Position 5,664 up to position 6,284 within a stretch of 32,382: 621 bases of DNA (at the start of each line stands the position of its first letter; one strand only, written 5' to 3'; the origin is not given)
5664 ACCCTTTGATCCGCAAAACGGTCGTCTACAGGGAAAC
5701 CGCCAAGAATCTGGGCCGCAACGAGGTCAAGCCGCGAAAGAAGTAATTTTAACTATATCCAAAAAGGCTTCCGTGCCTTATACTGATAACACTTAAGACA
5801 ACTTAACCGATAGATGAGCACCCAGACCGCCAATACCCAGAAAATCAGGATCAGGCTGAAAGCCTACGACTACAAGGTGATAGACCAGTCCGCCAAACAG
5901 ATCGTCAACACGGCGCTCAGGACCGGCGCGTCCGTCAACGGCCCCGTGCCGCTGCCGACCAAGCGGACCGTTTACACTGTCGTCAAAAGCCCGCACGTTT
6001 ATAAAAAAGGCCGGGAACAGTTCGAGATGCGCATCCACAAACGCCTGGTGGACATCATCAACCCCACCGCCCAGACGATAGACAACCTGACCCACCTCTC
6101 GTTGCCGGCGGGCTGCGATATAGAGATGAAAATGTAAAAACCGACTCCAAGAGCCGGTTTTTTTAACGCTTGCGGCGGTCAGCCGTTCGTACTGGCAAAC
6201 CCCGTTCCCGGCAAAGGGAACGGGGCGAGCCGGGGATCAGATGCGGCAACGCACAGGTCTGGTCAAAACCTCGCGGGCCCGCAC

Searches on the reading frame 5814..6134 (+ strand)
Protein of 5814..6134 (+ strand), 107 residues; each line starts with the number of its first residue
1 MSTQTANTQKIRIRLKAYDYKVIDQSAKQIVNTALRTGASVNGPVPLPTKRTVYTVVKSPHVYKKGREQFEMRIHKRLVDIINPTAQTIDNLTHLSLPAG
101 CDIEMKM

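Call 14: find_related_loci(query=window:5814-6134:+, collection=genome_contigs, flank=6000)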
Query window:5814-6134:+ (107 aa) in genome_contigs; peptide patterns used: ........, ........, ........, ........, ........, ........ (x = any residue, [..] = any of these).
599 stretches matched a pattern (row limit reached: there are more); 574 encode a relative of the query (tblastn E <= 1e-3); the best 80 are kept; 80 distinct loci.
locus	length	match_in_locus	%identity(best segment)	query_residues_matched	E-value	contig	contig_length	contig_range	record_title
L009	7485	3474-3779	80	6-107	6e-55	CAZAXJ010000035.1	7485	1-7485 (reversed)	MAG TPA_asm: uncultured Candidatus Saccharibacteria bacterium isolate SRP292972_co3_111 genome assembly, contig: NODE_37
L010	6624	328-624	77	9-107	1e-54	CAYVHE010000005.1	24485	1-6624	MAG TPA_asm: uncultured Candidatus Saccharibacteria bacterium isolate SRP216583_co1_158 genome assembly, contig: NODE_14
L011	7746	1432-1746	75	3-107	2e-54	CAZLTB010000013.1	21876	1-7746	MAG TPA_asm: uncultured Candidatus Saccharibacteria bacterium isolate SRP200132_co1_495 genome assembly, contig: NODE_41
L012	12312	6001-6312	76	4-107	3e-54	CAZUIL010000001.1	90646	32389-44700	MAG TPA_asm: uncultured Candidatus Saccharibacteria bacterium isolate SRP144015_co1_52 genome assembly, contig: NODE_129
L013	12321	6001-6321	72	1-107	4e-54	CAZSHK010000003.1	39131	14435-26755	MAG TPA_asm: uncultured Candidatus Saccharibacteria bacterium isolate SRP200132_co1_696 genome assembly, contig: NODE_17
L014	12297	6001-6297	81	9-107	3e-54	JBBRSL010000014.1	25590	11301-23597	MAG: Candidatus Saccharimonadales bacterium isolate La2_metabat2.071 La2_metabat2.071_K_3959123L25590_cov_12.0000, whole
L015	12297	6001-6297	81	9-107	6e-54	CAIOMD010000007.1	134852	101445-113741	uncultured Candidatus Saccharibacteria bacterium isolate AM-lipid-02-D3_bin-0353 genome assembly, contig: bin-0353:07/13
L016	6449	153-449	78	9-107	9e-54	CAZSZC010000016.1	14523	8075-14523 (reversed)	MAG TPA_asm: uncultured Candidatus Saccharibacteria bacterium isolate SRP298887_co1_348 genome assembly, contig: NODE_42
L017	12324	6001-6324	75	1-107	8e-54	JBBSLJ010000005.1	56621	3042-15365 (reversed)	MAG: Candidatus Saccharimonadales bacterium isolate metawrap_LS4_6 metawrap_LS4_6_K_88807_L_56621_cov_13.2213, whole gen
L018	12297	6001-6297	81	9-107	6e-54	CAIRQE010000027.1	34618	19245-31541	uncultured bacterium isolate KR2_bin-0756 genome assembly, contig: bin-0756:027/136, whole genome shotgun sequence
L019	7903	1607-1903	81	9-107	6e-54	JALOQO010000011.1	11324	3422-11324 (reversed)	MAG: Patescibacteria group bacterium isolate Prado157 scaffold_6419, whole genome shotgun sequence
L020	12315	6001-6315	74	3-107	1e-53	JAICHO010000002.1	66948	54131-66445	MAG: Candidatus Saccharibacteria bacterium isolate GZL_FP_2_bin.7 k141_3393844_length_66948_cov_11.1048, whole genome sh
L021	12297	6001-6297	78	9-107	2e-53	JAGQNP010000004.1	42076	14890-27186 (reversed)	MAG: Candidatus Saccharibacteria bacterium isolate HKST-UBA71 NODE_4_length_42076_cov_3.069764, whole genome shotgun seq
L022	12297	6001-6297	77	9-107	2e-53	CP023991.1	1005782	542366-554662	MAG: Candidatus Saccharibacteria bacterium isolate CG19_WC_8_21_14_NA_150_51_44 chromosome, complete genome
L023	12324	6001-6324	75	1-107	1e-53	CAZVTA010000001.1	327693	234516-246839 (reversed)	MAG TPA_asm: uncultured Candidatus Saccharibacteria bacterium isolate SRP342105_co3_76 genome assembly, contig: NODE_3_l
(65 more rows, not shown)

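Call 41: find_homologous_proteins(query=window:5814-6134:+, max_evalue=1e-30)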
Query window:5814-6134:+ (107 aa): 5832 proteins with E <= 1e-30 among 7231 candidates; the best 120 are listed.
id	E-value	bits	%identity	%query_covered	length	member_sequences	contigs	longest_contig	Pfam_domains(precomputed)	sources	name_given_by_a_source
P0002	1.4e-63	229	100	100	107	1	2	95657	PF00338.28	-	-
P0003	2.0e-63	228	99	100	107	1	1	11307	PF00338.28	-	-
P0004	3.3e-59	215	93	100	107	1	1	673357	PF00338.28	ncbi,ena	-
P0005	2.0e-58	212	91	100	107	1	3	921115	PF00338.28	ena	-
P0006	4.5e-58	211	92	100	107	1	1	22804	PF00338.28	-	-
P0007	8.4e-58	210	89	100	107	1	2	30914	PF00338.28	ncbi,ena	-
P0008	1.1e-57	210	89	100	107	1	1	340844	PF00338.28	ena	-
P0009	1.6e-57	209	89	100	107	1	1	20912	PF00338.28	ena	-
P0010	9.7e-57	207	88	100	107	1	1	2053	PF00338.28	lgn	-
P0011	1.5e-56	206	88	100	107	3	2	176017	PF00338.28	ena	-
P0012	4.1e-56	205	87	100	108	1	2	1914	PF00338.28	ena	-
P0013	4.4e-56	205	87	99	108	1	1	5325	PF00338.28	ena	-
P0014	1.0e-55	203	88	100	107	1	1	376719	PF00338.28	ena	-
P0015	1.8e-55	203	89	100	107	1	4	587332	PF00338.28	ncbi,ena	-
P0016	2.1e-55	202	55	99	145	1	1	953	PF00338.28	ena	-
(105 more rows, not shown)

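Call 42: find_encoding_contigs(protein=P0002, flank=10000, max_places=4)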
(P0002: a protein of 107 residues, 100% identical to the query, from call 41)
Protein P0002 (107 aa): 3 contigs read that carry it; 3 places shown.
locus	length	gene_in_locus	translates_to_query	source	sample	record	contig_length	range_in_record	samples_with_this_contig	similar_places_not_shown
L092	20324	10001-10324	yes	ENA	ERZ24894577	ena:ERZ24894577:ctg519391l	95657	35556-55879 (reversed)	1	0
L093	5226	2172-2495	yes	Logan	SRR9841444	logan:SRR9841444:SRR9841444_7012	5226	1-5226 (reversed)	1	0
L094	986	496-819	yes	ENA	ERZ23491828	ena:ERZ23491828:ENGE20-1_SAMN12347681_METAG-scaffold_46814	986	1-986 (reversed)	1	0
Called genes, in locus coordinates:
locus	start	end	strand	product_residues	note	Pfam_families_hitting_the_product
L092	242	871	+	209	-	-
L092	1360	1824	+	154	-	-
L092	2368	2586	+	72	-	-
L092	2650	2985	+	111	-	-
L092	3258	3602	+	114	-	-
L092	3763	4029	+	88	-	-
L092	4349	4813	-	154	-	-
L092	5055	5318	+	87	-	-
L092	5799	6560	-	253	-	-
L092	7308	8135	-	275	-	-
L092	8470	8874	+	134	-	-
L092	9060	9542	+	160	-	-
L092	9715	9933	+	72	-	PF00471:Ribosomal_L33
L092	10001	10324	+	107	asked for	PF00338:Ribosomal_S10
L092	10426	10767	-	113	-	-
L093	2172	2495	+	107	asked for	PF00338:Ribosomal_S10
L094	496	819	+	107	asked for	PF00338:Ribosomal_S10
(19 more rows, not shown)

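Call 43: find_encoding_contigs(protein=P0003, flank=10000, max_places=4)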
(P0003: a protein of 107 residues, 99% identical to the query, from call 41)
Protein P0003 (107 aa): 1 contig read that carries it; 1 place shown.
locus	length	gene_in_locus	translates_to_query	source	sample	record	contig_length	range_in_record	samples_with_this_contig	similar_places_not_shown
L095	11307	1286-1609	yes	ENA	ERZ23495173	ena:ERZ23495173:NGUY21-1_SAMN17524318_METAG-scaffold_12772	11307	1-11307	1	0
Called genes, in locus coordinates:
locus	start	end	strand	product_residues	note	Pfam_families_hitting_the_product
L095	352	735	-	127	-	-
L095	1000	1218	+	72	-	PF00471:Ribosomal_L33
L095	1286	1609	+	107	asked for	PF00338:Ribosomal_S10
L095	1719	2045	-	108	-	-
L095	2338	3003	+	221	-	-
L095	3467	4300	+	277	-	-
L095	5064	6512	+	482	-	PF04326:SLFN_AlbA_2, PF13749:HATPase_c_4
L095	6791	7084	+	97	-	PF04221:RelB (weak)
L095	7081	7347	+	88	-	PF15738:YafQ_toxin (weak)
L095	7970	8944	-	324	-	PF02661:Fic, PF13411:MerR_1, PF00376:MerR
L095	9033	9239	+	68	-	-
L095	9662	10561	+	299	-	-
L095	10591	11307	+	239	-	?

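Call 44: find_encoding_contigs(protein=P0004, flank=10000, max_places=3)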
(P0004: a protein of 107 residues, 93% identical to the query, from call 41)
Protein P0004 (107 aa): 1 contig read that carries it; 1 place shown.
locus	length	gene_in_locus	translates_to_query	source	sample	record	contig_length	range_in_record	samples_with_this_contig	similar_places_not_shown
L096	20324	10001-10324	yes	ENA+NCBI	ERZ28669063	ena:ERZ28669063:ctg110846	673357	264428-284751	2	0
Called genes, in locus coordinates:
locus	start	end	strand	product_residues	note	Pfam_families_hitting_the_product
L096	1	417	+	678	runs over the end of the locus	PF00344:SecY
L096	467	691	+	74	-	PF01176:eIF-1a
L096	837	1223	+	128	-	PF00416:Ribosomal_S13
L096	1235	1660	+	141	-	PF00411:Ribosomal_S11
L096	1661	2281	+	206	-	PF00163:Ribosomal_S4, PF01479:S4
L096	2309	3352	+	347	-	PF01193:RNA_pol_L, PF01000:RNA_pol_A_bac, PF03118:RNA_pol_A_CTD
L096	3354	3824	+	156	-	PF01196:Ribosomal_L17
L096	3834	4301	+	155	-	PF00572:Ribosomal_L13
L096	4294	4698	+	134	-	PF00380:Ribosomal_S9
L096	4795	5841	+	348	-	PF00579:tRNA-synt_1b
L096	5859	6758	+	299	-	PF00849:PseudoU_synth_2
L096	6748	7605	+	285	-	PF13177:DNA_pol3_delta2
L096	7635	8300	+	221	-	PF21033:RMD1-3 (faint), PF23914:TPR_CcmH_CycH (faint), PF13428:TPR_14 (faint), PF13424:TPR_12, PF12895:ANAPC3 (weak), PF00515:TPR_1 (weak), PF07719:TPR_2 (weak), PF13181:TPR_8 (weak), +5 more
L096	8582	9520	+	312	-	-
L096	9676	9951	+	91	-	PF00471:Ribosomal_L33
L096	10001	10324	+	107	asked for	PF00338:Ribosomal_S10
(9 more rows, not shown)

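Call 48: find_encoding_contigs(protein=P0005, flank=10000, max_places=2)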
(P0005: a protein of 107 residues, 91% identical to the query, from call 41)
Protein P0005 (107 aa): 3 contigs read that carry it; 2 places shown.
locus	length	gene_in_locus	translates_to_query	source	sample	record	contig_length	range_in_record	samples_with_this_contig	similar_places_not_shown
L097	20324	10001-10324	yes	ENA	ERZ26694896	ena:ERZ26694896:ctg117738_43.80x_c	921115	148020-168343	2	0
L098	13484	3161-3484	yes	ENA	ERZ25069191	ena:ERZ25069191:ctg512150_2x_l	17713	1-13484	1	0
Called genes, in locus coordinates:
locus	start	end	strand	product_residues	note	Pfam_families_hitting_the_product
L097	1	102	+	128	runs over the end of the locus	PF00416:Ribosomal_S13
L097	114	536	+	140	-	PF00411:Ribosomal_S11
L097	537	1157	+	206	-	PF00163:Ribosomal_S4, PF01479:S4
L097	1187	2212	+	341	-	PF01193:RNA_pol_L, PF01000:RNA_pol_A_bac, PF03118:RNA_pol_A_CTD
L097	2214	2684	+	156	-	PF01196:Ribosomal_L17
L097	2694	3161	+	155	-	PF00572:Ribosomal_L13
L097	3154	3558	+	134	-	PF00380:Ribosomal_S9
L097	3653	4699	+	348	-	PF00579:tRNA-synt_1b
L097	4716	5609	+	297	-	PF00849:PseudoU_synth_2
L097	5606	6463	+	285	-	PF13177:DNA_pol3_delta2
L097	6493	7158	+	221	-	PF13432:TPR_16 (weak), PF00515:TPR_1 (weak), PF13424:TPR_12, PF12895:ANAPC3 (weak), PF00515:TPR_1 (weak), PF07719:TPR_2 (weak), PF13181:TPR_8 (weak), PF13424:TPR_12 (weak), +7 more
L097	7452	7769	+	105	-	-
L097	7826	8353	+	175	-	-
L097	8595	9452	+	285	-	-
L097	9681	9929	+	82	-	PF00471:Ribosomal_L33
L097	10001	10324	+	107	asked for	PF00338:Ribosomal_S10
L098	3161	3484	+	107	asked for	PF00338:Ribosomal_S10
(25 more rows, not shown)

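Call 49: find_encoding_contigs(protein=P0006, flank=10000, max_places=2)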
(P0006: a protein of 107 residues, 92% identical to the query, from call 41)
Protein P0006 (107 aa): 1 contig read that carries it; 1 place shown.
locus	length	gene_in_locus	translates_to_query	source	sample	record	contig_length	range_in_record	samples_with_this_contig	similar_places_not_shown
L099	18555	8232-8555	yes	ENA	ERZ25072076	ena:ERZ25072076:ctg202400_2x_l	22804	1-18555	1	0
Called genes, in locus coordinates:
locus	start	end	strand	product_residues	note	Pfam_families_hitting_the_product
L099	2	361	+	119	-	?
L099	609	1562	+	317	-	PF01636:APH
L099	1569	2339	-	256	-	-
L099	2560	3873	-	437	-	PF02511:Thy1 (faint)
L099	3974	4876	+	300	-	PF02463:SMC_N (faint), PF00005:ABC_tran, PF13304:AAA_21 (faint)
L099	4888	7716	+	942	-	PF02687:FtsX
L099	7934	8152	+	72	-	PF00471:Ribosomal_L33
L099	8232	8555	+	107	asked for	PF00338:Ribosomal_S10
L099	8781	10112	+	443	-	-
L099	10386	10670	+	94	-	-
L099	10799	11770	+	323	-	-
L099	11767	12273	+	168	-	PF02643:DUF192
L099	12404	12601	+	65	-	-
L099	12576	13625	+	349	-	-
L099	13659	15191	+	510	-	PF22278:DUF6958 (faint), PF08461:WHD_RNase_R (faint), PF21128:WHD_MCM4 (faint)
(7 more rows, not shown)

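Call 50: find_encoding_contigs(protein=P0007, flank=10000, max_places=2)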
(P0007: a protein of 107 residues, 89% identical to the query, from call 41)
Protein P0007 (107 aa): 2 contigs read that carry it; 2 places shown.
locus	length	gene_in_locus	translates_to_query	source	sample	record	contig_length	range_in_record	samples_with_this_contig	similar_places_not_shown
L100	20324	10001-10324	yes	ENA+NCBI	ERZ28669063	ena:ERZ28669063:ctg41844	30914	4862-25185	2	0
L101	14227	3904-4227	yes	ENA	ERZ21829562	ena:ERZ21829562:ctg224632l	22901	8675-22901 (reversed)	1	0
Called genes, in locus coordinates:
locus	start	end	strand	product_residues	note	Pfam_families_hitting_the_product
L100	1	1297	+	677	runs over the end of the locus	PF00344:SecY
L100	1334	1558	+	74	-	PF01176:eIF-1a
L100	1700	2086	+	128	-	PF00416:Ribosomal_S13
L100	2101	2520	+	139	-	PF00411:Ribosomal_S11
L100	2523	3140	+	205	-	PF00163:Ribosomal_S4, PF01479:S4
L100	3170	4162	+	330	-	PF01193:RNA_pol_L, PF01000:RNA_pol_A_bac, PF03118:RNA_pol_A_CTD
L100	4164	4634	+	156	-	PF01196:Ribosomal_L17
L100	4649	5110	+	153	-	PF00572:Ribosomal_L13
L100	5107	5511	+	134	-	PF00380:Ribosomal_S9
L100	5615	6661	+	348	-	PF00579:tRNA-synt_1b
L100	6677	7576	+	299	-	PF00849:PseudoU_synth_2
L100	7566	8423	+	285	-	PF13177:DNA_pol3_delta2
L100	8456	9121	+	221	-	PF14559:TPR_19 (faint), PF23914:TPR_CcmH_CycH (faint), PF13424:TPR_12, PF12895:ANAPC3 (weak), PF00515:TPR_1 (weak), PF07719:TPR_2 (weak), PF13181:TPR_8, PF13424:TPR_12, +7 more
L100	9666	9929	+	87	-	PF00471:Ribosomal_L33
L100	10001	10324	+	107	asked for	PF00338:Ribosomal_S10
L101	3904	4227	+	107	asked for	PF00338:Ribosomal_S10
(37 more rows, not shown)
